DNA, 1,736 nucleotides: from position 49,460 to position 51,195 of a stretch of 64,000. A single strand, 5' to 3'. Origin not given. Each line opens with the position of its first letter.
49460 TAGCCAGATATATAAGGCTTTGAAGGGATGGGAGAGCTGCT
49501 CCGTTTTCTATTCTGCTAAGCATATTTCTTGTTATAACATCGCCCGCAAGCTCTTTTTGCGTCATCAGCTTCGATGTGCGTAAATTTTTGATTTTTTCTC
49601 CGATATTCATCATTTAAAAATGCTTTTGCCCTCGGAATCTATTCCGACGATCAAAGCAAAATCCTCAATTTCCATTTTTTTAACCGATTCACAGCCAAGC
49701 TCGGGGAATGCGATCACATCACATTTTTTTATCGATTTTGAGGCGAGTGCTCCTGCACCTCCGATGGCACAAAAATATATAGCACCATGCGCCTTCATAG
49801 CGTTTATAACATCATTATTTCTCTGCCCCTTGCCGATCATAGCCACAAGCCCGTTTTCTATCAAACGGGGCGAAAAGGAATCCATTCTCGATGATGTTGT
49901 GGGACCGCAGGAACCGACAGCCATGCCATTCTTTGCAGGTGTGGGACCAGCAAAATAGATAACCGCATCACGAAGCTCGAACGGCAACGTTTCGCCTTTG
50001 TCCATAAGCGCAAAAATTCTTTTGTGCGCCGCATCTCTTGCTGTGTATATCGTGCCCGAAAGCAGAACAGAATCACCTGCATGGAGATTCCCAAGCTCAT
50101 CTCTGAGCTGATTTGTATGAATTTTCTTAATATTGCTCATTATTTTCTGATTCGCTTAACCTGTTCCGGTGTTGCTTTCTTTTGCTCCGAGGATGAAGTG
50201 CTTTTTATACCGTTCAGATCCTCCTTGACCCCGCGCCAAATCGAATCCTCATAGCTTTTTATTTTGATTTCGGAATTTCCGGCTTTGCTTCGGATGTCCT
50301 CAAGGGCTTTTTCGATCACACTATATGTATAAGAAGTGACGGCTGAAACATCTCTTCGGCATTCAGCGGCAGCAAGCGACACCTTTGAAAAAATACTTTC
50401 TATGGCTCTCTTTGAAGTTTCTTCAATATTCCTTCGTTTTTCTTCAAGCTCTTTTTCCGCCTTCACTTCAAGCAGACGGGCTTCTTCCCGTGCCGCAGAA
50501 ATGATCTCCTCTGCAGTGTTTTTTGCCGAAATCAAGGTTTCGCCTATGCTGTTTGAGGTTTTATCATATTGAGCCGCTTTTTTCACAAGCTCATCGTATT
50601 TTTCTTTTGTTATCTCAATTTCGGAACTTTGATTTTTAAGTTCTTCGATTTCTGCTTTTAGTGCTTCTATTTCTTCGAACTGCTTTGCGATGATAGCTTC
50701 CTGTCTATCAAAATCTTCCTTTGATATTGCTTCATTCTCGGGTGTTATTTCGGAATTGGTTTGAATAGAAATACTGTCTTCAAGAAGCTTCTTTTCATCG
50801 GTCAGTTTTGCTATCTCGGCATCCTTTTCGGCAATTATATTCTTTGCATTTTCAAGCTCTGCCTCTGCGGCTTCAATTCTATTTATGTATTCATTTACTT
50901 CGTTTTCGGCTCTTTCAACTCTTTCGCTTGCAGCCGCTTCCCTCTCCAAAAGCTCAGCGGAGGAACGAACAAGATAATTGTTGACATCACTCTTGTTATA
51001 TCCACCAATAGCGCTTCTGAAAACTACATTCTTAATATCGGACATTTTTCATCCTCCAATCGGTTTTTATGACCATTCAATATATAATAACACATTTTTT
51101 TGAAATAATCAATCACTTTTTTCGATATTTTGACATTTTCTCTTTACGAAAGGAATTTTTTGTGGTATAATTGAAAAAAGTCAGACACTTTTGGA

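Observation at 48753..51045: Translationally coupled trio: DivIVA-domain protein, orphan Fe-S hydro-lyase beta subunit, Cys-rich XRE regulator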

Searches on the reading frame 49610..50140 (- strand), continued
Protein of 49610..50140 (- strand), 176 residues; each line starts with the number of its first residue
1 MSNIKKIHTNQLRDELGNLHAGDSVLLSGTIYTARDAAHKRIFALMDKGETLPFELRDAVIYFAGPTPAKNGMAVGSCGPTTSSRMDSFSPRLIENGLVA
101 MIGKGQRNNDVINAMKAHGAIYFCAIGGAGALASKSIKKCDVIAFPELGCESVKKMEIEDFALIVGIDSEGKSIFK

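Call 83: fold_search(model_id=the predicted structure, library=pdb)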
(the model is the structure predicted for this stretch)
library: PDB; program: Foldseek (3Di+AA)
matches with E <= 10: 656; with E <= 0.001: 26
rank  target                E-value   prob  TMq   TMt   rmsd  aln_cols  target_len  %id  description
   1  6uqm_B                1.8e-18  1.00  0.89  0.31   2.2       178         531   39  Crystal structure of R173A variant of cytosolic fumarate hydratase from Leishmania major in a complex with S-malate (released 2019-12-04)
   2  6upo_A                1.9e-18  1.00  0.90  0.31   3.1       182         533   38  Crystal structure of H334A variant of cytosolic fumarate hydratase from Leishmania major in a complex with S-malate (released 2019-12-04)
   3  5l2r_B                4.3e-18  1.00  0.88  0.31   2.3       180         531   39  Crystal structure of fumarate hydratase from Leishmania major (released 2016-08-17)
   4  6uq8_B                4.6e-18  1.00  0.90  0.31   2.9       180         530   38  Crystal structure of R421A variant of cytosolic fumarate hydratase from Leishmania major in a complex with S-malate an (released 2019-12-04)
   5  6uqb_A                6.0e-18  1.00  0.90  0.31   2.6       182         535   38  Crystal structure of R471A variant of cytosolic fumarate hydratase from Leishmania major in a complex with S-malate an (released 2019-12-04)
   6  2isb                  6.4e-18  1.00  0.92  0.88   2.0       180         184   40  Crystal structure of Fumarase of FUM-1 (NP_069927.1) from Archaeoglobus Fulgidus at 1.66 A resolution (released 2006-11-28)
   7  6uqn_A                6.4e-18  1.00  0.89  0.31   2.4       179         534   40  Crystal structure of R173A variant of cytosolic fumarate hydratase from Leishmania major in a complex with fumarate an (released 2019-12-04)
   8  6uqb_B                8.2e-18  1.00  0.89  0.31   3.1       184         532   38  Crystal structure of R471A variant of cytosolic fumarate hydratase from Leishmania major in a complex with S-malate an (released 2019-12-04)
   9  6up9_A                9.9e-18  1.00  0.90  0.31   3.1       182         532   38  Crystal structure of T467A variant of cytosolic fumarate hydratase from Leishmania major in a complex with malonate (released 2019-12-04)
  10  6uq9_B                1.2e-17  1.00  0.90  0.31   2.2       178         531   39  Crystal structure of R421A variant of cytosolic fumarate hydratase from Leishmania major in a complex with S-malate (released 2019-12-04)
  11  6uql_B                1.5e-17  1.00  0.90  0.31   2.2       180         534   38  Crystal structure of R471A variant of cytosolic fumarate hydratase from Leishmania major in a complex with S-malate (released 2019-12-04)
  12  6uqn_B                2.1e-17  1.00  0.89  0.31   2.3       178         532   39  Crystal structure of R173A variant of cytosolic fumarate hydratase from Leishmania major in a complex with fumarate an (released 2019-12-04)
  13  6uq8_A                2.4e-17  1.00  0.89  0.31   3.2       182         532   38  Crystal structure of R421A variant of cytosolic fumarate hydratase from Leishmania major in a complex with S-malate an (released 2019-12-04)
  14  5l2r_A                2.8e-17  1.00  0.90  0.31   2.3       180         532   39  Crystal structure of fumarate hydratase from Leishmania major (released 2016-08-17)
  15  6uqm_A                2.8e-17  1.00  0.89  0.31   2.3       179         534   39  Crystal structure of R173A variant of cytosolic fumarate hydratase from Leishmania major in a complex with S-malate (released 2019-12-04)
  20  5dni_A                2.0e-16  1.00  0.91  0.89   2.0       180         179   36  Crystal structure of Methanocaldococcus jannaschii Fumarate hydratase beta subunit (released 2016-09-14)
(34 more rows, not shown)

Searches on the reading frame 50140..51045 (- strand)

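Call 3: search_protein_families(library=pfam, proteins=[window:50140-51045:-], max_evalue=0.1)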
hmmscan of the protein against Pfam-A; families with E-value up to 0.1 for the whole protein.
window:50140-51045:- (301 aa): 4 families
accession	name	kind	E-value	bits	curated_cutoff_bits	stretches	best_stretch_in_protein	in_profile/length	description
PF05103.18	DivIVA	-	3.5e-10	40.4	28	2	144-208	42-106/131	DivIVA protein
PF04380.18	BMFP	-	0.00039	21.2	37.2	1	105-137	44-76/77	Membrane fusogenic activity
PF17095.10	CAMSAP_CC1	-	0.032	14.5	27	1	199-221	22-43/59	Spectrin-binding region of Ca2+-Calmodulin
PF21928.1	XLF_CC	-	0.041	14.2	27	1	69-83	29-43/53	XLF protein coiled-coil region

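Call 4: search_protein_families(library=ncbifam, proteins=[window:50140-51045:-], max_evalue=0.1)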
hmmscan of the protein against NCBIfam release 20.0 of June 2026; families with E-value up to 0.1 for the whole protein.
window:50140-51045:- (301 aa): 9 families
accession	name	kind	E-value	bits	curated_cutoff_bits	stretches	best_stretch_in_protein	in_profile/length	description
TIGR03544.1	DivI1A_domain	domain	1.3e-05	24.7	22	1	2-26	4-28/34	DivIVA domain-containing protein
TIGR02168.1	SMC_prok_B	equivalog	0.00038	18.3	567.35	1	30-226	256-456/1181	chromosome segregation protein SMC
NF002424.0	PRK01558.1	equivalog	0.0029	17.2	241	1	161-218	18-75/203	V-type ATP synthase subunit E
TIGR02169.1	SMC_prok_A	equivalog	0.007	14.1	729.4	1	18-290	221-492/1165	chromosome segregation protein SMC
NF047835.1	UbiqAccUbiK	equivalog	0.0088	16.4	100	1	106-142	46-82/91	ubiquinone biosynthesis accessory factor UbiK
NF045780.1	TrlF_fam_ATP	equivalog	0.018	13.7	350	1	22-291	493-775/944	TrlF family AAA-like ATPase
NF010751.0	PRK14154.1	equivalog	0.021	14.4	266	1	31-94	50-111/208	nucleotide exchange factor GrpE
NF003034.1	PRK03918.1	equivalog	0.027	12.4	700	1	29-263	181-408/878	DNA double-strand break repair ATPase Rad50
TIGR04527.1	mycoplas_twoTM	subfamily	0.093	12.4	125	1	160-283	42-162/248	MG_279/MG_280 family protein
